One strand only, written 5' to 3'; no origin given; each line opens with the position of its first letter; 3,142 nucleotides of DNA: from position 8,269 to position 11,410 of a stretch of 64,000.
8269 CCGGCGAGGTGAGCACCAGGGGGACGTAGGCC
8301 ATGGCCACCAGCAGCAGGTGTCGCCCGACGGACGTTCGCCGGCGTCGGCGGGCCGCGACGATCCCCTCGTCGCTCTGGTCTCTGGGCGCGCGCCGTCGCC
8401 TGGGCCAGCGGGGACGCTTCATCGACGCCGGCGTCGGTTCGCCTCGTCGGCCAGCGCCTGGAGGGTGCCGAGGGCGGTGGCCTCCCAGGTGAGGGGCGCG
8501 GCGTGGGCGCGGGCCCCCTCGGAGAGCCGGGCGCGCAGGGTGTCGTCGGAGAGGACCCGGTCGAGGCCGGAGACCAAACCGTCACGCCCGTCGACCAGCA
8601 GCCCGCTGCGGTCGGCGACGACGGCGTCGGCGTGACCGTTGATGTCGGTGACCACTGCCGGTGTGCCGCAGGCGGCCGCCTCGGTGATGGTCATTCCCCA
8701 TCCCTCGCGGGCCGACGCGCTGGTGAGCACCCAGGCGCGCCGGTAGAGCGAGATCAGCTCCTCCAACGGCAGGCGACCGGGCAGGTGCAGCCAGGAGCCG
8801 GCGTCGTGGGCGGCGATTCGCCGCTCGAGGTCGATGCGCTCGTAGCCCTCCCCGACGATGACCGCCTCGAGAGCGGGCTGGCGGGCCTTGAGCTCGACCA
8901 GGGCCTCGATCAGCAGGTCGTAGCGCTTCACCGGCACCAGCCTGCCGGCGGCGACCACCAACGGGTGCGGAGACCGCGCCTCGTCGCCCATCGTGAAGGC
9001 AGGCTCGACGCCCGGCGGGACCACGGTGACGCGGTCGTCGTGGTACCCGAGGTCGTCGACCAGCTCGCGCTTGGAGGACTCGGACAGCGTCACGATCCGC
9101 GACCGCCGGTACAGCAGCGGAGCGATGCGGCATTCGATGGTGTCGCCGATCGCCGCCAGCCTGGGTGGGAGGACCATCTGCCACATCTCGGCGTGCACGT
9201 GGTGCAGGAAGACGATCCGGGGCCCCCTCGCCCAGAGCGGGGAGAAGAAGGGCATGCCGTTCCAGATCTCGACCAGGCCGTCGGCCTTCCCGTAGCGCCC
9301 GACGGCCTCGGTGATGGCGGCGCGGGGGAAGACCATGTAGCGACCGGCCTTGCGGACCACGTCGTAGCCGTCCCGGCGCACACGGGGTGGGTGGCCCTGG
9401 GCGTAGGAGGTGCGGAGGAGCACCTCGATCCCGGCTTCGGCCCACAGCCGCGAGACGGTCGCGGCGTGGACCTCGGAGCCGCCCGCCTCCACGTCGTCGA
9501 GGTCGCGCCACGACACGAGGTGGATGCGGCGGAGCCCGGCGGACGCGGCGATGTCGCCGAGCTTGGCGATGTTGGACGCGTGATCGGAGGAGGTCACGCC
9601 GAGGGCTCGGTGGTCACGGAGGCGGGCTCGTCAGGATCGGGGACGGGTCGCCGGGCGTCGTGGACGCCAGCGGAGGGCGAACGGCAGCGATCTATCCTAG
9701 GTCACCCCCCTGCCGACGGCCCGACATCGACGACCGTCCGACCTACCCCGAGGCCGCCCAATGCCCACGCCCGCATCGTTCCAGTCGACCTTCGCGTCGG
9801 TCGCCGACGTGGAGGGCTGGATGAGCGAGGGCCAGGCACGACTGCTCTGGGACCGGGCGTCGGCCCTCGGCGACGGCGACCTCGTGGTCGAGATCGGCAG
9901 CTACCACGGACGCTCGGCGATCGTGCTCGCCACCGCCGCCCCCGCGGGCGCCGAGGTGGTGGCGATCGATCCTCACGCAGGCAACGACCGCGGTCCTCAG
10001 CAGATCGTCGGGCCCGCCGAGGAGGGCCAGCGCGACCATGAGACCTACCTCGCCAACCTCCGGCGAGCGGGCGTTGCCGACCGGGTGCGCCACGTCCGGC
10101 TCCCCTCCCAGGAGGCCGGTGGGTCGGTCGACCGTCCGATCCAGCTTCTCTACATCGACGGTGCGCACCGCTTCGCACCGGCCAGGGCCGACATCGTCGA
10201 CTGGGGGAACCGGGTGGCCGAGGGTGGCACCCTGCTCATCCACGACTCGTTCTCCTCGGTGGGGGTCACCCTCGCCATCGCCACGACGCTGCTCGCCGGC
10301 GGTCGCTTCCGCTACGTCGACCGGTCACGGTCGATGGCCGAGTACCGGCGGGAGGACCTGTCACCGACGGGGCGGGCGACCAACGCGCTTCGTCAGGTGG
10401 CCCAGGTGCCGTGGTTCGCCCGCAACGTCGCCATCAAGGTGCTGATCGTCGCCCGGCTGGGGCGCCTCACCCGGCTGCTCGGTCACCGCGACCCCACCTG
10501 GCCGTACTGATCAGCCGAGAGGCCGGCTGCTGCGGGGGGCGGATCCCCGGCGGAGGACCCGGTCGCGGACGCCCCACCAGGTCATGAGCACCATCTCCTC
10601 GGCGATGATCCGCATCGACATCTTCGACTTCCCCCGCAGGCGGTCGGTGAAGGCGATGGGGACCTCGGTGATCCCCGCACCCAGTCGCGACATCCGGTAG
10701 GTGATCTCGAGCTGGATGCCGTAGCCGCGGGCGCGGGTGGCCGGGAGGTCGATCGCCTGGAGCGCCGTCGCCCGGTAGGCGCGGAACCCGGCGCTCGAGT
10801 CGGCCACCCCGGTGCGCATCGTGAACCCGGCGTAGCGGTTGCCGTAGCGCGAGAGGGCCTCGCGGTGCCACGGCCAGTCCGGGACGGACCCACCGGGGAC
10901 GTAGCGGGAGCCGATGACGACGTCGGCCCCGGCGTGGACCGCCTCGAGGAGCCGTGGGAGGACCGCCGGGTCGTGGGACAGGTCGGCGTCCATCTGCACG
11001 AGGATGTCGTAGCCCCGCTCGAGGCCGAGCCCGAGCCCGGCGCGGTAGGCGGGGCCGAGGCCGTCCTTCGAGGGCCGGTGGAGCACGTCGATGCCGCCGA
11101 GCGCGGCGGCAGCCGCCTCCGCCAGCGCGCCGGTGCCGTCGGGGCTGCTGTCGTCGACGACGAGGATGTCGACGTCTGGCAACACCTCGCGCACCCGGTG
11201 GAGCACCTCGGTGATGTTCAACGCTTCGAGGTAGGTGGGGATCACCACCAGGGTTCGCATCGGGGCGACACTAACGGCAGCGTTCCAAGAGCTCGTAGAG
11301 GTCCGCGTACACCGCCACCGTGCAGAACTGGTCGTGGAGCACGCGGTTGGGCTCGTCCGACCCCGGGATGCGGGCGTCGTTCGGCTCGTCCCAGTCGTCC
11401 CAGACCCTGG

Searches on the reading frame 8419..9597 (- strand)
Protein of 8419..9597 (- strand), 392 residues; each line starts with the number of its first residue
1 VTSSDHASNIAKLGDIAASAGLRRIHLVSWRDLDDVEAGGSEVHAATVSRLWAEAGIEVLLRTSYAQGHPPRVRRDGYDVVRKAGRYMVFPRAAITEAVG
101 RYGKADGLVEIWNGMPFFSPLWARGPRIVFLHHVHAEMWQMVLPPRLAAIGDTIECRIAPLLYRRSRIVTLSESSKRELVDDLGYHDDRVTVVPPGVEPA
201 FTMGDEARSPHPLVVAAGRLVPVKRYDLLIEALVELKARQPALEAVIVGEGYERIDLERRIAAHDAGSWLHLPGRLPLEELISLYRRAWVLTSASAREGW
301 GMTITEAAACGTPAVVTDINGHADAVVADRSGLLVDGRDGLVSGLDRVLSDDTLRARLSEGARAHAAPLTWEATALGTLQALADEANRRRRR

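Call 5: search_protein_families(library=pfam, proteins=[window:8419-9597:-], max_evalue=0.01)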
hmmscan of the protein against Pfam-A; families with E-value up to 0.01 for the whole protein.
window:8419-9597:- (392 aa): 6 families
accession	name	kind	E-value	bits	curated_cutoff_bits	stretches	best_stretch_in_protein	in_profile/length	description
PF00534.26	Glycos_transf_1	-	4.3e-33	114.7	26.4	1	210-364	14-171/172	Glycosyl transferases group 1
PF13692.12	Glyco_trans_1_4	-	1.3e-23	84.3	27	1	212-351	2-142/142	Glycosyl transferases group 1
PF13439.12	Glyco_transf_4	-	3.3e-13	50.4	28.5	1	39-200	2-169/170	Glycosyltransferase Family 4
PF20706.3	GT4-conflict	-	2.6e-09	37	26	1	127-326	109-320/385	Family 4 Glycosyltransferase in conflict systems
PF13524.12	Glyco_trans_1_2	-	2.6e-08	34.4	25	1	236-366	9-129/144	Glycosyl transferase-like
PF13579.12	Glyco_trans_4_4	-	5.1e-06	27.3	29.7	1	39-196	1-158/158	Glycosyl transferase 4-like domain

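Call 48: search_protein_families(library=ncbifam, proteins=[window:8419-9597:-], max_evalue=0.00001)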
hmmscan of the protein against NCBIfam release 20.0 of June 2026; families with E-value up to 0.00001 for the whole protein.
window:8419-9597:- (392 aa): 21 families
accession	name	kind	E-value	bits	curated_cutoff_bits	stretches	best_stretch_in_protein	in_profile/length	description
TIGR03449.1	mycothiol_MshA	equivalog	8.8e-27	94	462.5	1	167-382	167-400/406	D-inositol-3-phosphate glycosyltransferase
NF038229.1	Glyco4_Geo_Pelo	equivalog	1.3e-22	80.2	400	1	161-365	106-315/338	GPMC system family 4 glycosyltransferase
NF041876.1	EPS_EpsE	equivalog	1.8e-21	76.9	400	1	185-366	183-376/389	exopolysaccharide biosynthesis GT4 family glycosyltransferase EpsE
TIGR03088.1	stp2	hypoth_equivalog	3e-18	66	409.05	1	205-365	188-352/374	TIGR03088 family PEP-CTERM/XrtA system glycosyltransferase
TIGR04047.1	MSMEG_0565_glyc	hypoth_equivalog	4.3e-16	59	259.85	1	212-380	194-369/373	MSMEG_0565 family glycosyltransferase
TIGR02918.1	TIGR02918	equivalog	7.5e-15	54.6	574.6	1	187-329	296-434/500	accessory Sec system glycosyltransferase GtfA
NF041010.1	glycosy_Agl16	equivalog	9.1e-13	47.8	575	1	39-378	15-344/352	glycosylation protein Agl16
NF049988.1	MGlcDAGSynMgs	equivalog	2e-12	47.2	400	1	219-376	221-378/398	alpha-monoglucosyldiacylglycerol synthase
TIGR03999.1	thiol_BshA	equivalog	1.2e-09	37.6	273.7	1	213-366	201-353/375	N-acetyl-alpha-D-glucosaminyl L-malate synthase BshA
NF050063.1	ProtGlycPglJ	equivalog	4.1e-09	36.1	500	1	205-366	188-347/363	N-acetylgalactosamine-N,N'-diacetylbacillosaminyl-diphospho-undecaprenol 4-alpha-N-acetylgalactosaminyltransferase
TIGR04063.1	stp3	hypoth_equivalog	5.7e-09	35.3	442.05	1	166-372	159-382/397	TIGR04063 family PEP-CTERM/XrtA system glycosyltransferase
NF050056.1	ProtGlycPglH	equivalog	3.6e-08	32.9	600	1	210-365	178-333/354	GalNAc-alpha-(1->4)-GalNAc-alpha-(1->3)-diNAcBac-PP-undecaprenol alpha-1,4-N-acetyl-D-galactosaminyltransferase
NF038011.1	PelF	equivalog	4.8e-08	32.5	100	1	163-320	255-416/489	GT4 family glycosyltransferase PelF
NF038295.1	EPS_HpsP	equivalog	5.3e-08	32.3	550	1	209-381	205-383/388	hormogonium polysaccharide biosynthesis glycosyltransferase HpsP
TIGR02149.1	glgA_Coryne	subfamily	5.6e-08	32.3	302.4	1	212-379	205-384/391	glycogen synthase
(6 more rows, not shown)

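Call 70: search_solved_structures(query=window:8419-9597:-, max_evalue=1e-8)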
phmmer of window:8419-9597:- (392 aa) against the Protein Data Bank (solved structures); distinct sequences matched with E-value up to 1e-8: 10.
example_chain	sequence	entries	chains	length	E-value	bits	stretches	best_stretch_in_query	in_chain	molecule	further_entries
3c48_A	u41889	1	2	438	1.6e-16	63.6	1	176-383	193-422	Predicted glycosyltransferases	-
3c4q_A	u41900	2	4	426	1.6e-16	63.6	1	176-383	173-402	Predicted glycosyltransferases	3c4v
5e9t_A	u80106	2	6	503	8.7e-14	54.6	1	169-333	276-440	Glycosyltransferase Gtf1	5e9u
3okc_A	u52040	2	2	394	1.2e-13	54.2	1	127-374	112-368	GDP-mannose-dependent alpha-(1-6)-phosphatidylinositol monomannoside mannosyltransferase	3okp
3oka_A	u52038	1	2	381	1.3e-13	54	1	126-373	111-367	GDP-mannose-dependent alpha-(1-6)-phosphatidylinositol monomannoside mannosyltransferase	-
4pqg_A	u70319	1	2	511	1.6e-13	53.8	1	185-336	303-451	Glycosyltransferase Gtf1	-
7qsg_A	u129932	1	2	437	3.1e-12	49.5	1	166-380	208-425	D-inositol 3-phosphate glycosyltransferase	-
6kih_A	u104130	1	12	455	7.2e-12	48.3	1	210-377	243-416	Tll1590 protein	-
4n9w_A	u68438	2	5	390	4.8e-09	39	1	213-367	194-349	GDP-mannose-dependent alpha-(1-2)-phosphatidylinositol mannosyltransferase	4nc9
2gej_A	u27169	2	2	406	5.5e-09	38.8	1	213-367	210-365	PHOSPHATIDYLINOSITOL MANNOSYLTRANSFERASE (PimA)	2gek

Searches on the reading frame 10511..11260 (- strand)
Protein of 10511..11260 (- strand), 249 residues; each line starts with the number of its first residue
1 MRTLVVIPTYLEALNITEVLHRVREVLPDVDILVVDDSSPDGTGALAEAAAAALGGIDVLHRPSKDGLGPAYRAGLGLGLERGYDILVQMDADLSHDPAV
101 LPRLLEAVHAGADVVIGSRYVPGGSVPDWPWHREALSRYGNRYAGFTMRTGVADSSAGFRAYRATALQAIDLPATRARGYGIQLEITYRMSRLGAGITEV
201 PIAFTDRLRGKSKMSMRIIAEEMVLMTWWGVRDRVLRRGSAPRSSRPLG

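Call 5: search_protein_families(library=pfam, proteins=[window:10511-11260:-], max_evalue=0.01)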
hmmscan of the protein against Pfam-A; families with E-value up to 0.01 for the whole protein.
window:10511-11260:- (249 aa): 2 families
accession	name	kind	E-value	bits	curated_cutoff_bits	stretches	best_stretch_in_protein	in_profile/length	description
PF00535.33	Glycos_transf_2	-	8.2e-29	101.1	23.3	1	5-169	2-166/168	Glycosyl transferase family 2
PF13641.12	Glyco_tranf_2_3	-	1.8e-06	28.6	27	1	3-212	3-216/230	Glycosyltransferase like family 2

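Call 8: search_protein_families(library=ncbifam, proteins=[window:10511-11260:-], max_evalue=0.01)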
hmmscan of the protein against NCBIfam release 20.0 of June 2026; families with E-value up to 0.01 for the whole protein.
window:10511-11260:- (249 aa): 11 families
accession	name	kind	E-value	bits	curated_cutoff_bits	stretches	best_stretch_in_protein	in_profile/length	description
TIGR04182.1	glyco_TIGR04182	equivalog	4.7e-16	59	325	1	5-211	4-198/293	S-layer glycoprotein N-glycosyltransferase AglJ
NF058614.1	PPMAGASynPpgS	equivalog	2e-14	53.6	370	1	4-173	3-168/226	polyprenyl-phospho-N-acetylgalactosaminyl synthase PpgS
NF041391.1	DPhHxTase_Halo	equivalog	2.4e-13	49.6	375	1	9-213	3-191/213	dolichyl-phosphate hexose transferase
NF007986.1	PRK10714.1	equivalog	6.4e-11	41.8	529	1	4-220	9-217/316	undecaprenyl-phosphate 4-deoxy-4-formamido-L-arabinose transferase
NF047588.1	GlcsyltransPgfSStrep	equivalog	6.4e-07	28.9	500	1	4-170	4-167/308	glycosyltransferase PgfS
NF041875.1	EPS_EpsD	equivalog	2.6e-06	27.1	370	1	5-137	3-134/325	exopolysaccharide biosynthesis glycosyltransferase EpsD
TIGR03937.1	PgaC_IcaA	equivalog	3.1e-06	26.4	422.3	1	5-108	49-150/407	poly-beta-1,6-N-acetyl-D-glucosamine synthase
TIGR04283.1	glyco_like_mftF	equivalog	6.9e-06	25.8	182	1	5-52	3-51/221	TIGR04283 family arsenosugar biosynthesis glycosyltransferase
TIGR03469.1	HpnB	hypoth_equivalog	9.3e-06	24.9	379.25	1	5-110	48-162/386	hopene-associated glycosyltransferase HpnB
NF053846.1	glyco_with_XrtP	equivalog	1.8e-05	23.6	520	1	6-90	46-125/440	XrtP-associated glycosyltransferase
NF010496.0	PRK13915.1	equivalog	2.7e-05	23.4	262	1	5-109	35-143/307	glucosyl-3-phosphoglycerate synthase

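Call 40: search_solved_structures(query=window:10511-11260:-, max_evalue=0.00001)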
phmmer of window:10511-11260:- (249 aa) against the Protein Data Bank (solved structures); distinct sequences matched with E-value up to 0.00001: 4.
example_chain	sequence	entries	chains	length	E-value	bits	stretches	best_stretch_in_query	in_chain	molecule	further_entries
5mlz_A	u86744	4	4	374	4.1e-33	118.5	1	1-237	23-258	Dolichol monophosphate mannose synthase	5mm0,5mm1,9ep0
9hwj_A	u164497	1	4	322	4.9e-09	39.7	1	3-219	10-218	Undecaprenyl-phosphate 4-deoxy-4-formamido-L-arabinose transferase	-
9bhc_C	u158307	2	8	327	1.9e-06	31.2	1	3-219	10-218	Undecaprenyl-phosphate 4-deoxy-4-formamido-L-arabinose transferase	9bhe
8vxh_A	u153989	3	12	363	2.5e-06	30.8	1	3-219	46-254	Undecaprenyl-phosphate 4-deoxy-4-formamido-L-arabinose transferase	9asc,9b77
